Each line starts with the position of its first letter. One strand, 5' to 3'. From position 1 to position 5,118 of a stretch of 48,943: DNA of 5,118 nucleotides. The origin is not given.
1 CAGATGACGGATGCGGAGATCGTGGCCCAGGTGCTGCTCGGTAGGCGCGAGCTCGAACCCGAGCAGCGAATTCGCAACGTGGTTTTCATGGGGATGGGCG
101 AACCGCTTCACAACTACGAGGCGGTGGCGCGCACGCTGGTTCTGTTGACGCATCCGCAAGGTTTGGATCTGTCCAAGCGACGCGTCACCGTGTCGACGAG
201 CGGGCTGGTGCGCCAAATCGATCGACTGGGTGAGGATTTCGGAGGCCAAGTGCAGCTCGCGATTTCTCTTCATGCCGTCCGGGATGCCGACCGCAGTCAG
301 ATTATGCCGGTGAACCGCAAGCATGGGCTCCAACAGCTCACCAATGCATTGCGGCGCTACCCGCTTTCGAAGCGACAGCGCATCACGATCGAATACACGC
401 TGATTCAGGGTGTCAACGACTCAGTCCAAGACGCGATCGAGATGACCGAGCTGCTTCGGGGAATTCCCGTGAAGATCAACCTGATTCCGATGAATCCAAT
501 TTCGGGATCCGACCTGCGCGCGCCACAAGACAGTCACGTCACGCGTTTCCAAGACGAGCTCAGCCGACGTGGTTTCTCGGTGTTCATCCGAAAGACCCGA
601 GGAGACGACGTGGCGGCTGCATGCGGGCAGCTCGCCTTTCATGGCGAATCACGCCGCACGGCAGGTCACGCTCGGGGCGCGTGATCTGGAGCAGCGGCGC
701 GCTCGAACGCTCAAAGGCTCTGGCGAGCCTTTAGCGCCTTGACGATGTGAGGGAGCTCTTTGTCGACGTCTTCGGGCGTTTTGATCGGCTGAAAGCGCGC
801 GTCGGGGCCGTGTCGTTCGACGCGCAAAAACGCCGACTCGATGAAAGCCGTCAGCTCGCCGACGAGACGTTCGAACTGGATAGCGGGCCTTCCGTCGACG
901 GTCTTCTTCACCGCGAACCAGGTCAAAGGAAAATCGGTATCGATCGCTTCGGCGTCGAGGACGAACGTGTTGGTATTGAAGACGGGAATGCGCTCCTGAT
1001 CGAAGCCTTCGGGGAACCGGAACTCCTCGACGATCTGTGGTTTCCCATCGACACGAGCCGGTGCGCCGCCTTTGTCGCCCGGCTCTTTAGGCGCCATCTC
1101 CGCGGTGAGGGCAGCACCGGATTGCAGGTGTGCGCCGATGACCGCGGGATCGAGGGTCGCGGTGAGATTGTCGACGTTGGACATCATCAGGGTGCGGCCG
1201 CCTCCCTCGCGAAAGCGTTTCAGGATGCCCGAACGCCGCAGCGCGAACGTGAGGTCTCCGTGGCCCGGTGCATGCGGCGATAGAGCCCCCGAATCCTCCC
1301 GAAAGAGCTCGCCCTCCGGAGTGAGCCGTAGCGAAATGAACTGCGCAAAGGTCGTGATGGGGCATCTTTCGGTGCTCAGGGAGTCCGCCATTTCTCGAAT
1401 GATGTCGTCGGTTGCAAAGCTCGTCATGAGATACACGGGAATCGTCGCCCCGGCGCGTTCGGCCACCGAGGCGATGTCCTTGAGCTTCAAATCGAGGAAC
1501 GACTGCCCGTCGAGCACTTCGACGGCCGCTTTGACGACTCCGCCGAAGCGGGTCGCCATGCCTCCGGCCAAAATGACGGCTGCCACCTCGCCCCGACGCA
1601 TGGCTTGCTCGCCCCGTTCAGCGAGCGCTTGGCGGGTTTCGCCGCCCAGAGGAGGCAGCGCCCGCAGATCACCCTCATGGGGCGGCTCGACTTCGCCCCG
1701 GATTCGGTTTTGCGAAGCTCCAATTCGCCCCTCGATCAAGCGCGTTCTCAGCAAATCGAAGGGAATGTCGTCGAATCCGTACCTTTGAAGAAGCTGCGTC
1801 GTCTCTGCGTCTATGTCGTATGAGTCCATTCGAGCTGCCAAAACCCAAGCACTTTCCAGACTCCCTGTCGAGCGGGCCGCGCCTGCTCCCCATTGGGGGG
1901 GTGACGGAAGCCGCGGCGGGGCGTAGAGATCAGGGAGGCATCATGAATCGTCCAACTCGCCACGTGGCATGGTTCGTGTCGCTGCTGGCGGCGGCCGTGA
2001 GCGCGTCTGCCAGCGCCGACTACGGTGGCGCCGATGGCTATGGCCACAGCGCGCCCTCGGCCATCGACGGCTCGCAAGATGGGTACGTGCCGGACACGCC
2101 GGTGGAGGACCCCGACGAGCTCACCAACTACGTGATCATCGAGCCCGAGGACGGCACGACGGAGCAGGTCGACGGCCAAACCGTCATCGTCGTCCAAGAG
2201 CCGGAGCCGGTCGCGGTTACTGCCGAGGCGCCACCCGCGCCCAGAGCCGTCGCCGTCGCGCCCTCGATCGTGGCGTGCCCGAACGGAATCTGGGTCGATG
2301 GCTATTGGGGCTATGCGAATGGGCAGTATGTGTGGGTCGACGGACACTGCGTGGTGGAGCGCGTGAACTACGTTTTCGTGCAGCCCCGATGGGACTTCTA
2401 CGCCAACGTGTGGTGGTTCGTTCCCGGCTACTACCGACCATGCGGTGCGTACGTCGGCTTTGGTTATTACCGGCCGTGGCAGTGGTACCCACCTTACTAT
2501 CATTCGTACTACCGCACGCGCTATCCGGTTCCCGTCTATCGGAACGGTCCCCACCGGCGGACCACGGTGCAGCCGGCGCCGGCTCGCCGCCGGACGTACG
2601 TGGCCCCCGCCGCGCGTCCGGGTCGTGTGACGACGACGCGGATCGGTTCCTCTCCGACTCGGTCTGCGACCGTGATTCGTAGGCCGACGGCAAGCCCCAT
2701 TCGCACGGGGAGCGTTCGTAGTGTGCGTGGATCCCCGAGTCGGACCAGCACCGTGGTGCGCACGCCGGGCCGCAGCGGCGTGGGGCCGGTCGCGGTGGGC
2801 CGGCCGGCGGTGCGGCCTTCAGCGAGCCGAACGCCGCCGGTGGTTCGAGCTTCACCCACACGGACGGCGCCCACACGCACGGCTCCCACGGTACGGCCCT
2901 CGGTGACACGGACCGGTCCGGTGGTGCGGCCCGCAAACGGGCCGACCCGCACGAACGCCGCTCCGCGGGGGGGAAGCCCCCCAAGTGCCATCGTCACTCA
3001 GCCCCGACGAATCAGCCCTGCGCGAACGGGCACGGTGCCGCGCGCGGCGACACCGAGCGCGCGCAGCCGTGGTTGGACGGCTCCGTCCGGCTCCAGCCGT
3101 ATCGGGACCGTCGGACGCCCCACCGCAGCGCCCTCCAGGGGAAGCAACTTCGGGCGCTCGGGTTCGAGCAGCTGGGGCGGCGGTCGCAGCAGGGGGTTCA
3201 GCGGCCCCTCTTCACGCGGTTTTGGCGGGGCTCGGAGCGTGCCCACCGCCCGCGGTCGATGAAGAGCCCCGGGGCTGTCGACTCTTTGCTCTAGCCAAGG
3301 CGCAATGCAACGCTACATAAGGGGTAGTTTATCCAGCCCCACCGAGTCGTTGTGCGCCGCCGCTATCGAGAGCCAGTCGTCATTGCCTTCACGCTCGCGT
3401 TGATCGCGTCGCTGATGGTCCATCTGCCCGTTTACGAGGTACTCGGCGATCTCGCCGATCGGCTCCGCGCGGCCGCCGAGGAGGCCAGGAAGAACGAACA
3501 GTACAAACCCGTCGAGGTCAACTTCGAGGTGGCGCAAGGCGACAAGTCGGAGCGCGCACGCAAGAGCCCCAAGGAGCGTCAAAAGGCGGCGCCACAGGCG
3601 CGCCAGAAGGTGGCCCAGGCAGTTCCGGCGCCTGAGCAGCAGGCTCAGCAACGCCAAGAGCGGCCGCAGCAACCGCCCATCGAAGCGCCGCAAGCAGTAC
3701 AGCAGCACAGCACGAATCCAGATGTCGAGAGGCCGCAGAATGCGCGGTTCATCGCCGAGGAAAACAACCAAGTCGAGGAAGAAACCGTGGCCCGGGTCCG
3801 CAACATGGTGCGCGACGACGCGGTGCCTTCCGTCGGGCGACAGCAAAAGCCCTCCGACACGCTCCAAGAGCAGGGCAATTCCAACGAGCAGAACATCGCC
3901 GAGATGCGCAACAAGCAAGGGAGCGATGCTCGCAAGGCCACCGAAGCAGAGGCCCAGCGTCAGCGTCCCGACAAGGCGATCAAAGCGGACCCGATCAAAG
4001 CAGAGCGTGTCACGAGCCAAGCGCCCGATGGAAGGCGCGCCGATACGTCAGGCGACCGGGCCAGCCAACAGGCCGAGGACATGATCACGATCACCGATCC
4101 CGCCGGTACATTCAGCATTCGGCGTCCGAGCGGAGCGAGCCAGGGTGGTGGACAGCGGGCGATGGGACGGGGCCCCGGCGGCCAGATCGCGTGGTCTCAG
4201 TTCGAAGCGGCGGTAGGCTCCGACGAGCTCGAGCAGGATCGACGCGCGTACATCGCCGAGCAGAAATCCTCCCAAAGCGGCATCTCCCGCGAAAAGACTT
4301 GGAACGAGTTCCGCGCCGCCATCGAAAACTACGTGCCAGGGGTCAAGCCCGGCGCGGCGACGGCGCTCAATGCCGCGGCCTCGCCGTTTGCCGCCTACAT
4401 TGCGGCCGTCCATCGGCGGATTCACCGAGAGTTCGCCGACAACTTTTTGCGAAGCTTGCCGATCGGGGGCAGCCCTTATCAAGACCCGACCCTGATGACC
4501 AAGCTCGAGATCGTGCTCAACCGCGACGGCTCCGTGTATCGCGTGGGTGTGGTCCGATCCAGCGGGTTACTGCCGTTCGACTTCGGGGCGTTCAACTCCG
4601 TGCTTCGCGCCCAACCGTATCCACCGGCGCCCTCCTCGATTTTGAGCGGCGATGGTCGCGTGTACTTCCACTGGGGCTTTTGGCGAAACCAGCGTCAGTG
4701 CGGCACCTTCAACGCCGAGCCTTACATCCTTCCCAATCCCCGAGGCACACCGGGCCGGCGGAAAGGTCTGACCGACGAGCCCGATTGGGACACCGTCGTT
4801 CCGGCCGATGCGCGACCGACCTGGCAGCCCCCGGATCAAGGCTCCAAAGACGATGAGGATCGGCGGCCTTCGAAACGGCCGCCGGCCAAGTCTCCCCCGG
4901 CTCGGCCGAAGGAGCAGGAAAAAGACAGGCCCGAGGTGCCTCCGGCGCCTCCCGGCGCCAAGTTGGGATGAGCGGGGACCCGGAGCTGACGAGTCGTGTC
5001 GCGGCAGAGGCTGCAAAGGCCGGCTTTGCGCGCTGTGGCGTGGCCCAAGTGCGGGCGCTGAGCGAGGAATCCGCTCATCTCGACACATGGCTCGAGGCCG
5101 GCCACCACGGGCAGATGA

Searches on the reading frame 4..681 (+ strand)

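Call 34: search_protein_families(library=pfam, proteins=[window:4-681:+], max_evalue=0.001)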
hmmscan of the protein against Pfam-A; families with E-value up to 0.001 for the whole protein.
window:4-681:+ (226 aa): 1 family
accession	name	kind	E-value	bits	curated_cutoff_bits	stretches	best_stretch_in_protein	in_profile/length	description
PF04055.27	Radical_SAM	-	4e-08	34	29.5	1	21-146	44-164/166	Radical SAM superfamily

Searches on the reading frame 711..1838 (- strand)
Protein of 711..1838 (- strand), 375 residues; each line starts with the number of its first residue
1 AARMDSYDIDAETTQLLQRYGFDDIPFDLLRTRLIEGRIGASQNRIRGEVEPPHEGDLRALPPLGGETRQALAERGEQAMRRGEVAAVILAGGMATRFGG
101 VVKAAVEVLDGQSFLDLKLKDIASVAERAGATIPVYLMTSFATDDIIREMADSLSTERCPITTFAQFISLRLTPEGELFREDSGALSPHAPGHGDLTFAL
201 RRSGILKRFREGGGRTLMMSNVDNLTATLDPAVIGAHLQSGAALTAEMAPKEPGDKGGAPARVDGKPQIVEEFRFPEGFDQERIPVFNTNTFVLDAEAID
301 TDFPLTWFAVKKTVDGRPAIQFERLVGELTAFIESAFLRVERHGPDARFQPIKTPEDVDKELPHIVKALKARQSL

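Call 34: search_protein_families(library=pfam, proteins=[window:711-1838:-], max_evalue=0.001)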
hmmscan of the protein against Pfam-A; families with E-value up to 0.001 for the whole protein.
window:711-1838:- (375 aa): 2 families
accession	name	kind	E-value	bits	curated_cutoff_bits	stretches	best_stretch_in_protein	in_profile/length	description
PF01704.24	UDPGP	-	5e-39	134.6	22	1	50-357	26-340/413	UTP--glucose-1-phosphate uridylyltransferase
PF12804.13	NTP_transf_3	-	0.0001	23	27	1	87-125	1-37/160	MobA-like NTP transferase domain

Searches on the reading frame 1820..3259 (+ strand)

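Call 34: search_protein_families(library=pfam, proteins=[window:1820-3259:+], max_evalue=0.001)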
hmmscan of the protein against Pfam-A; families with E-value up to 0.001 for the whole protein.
window:1820-3259:+ (480 aa): 0 families

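Call 102: search_protein_families(library=ncbifam, proteins=[window:1820-3259:+], max_evalue=0.001)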
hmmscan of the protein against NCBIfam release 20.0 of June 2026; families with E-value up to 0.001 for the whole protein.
window:1820-3259:+ (480 aa): 1 family
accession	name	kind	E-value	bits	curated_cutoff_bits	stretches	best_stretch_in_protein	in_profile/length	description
NF037971.1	lipo_BcpO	exception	9.4e-05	22.6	80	1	133-177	17-62/66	CDI system lipoprotein BcpO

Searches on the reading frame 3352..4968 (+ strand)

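Call 34: search_protein_families(library=pfam, proteins=[window:3352-4968:+], max_evalue=0.001)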
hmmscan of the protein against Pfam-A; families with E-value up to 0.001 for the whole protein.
window:3352-4968:+ (539 aa): 1 family
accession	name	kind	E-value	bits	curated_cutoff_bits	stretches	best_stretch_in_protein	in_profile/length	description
PF13103.11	TonB_2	-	7.9e-05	23.2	22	1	348-427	3-72/85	TonB C terminal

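Call 102: search_protein_families(library=ncbifam, proteins=[window:3352-4968:+], max_evalue=0.001)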
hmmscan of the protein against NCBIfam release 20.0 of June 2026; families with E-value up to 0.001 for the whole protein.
window:3352-4968:+ (539 aa): 1 family
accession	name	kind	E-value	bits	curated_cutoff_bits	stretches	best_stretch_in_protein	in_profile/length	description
TIGR01352.1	tonB_Cterm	subfamily_domain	2.6e-05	24.5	27.1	1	385-433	18-65/76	TonB family protein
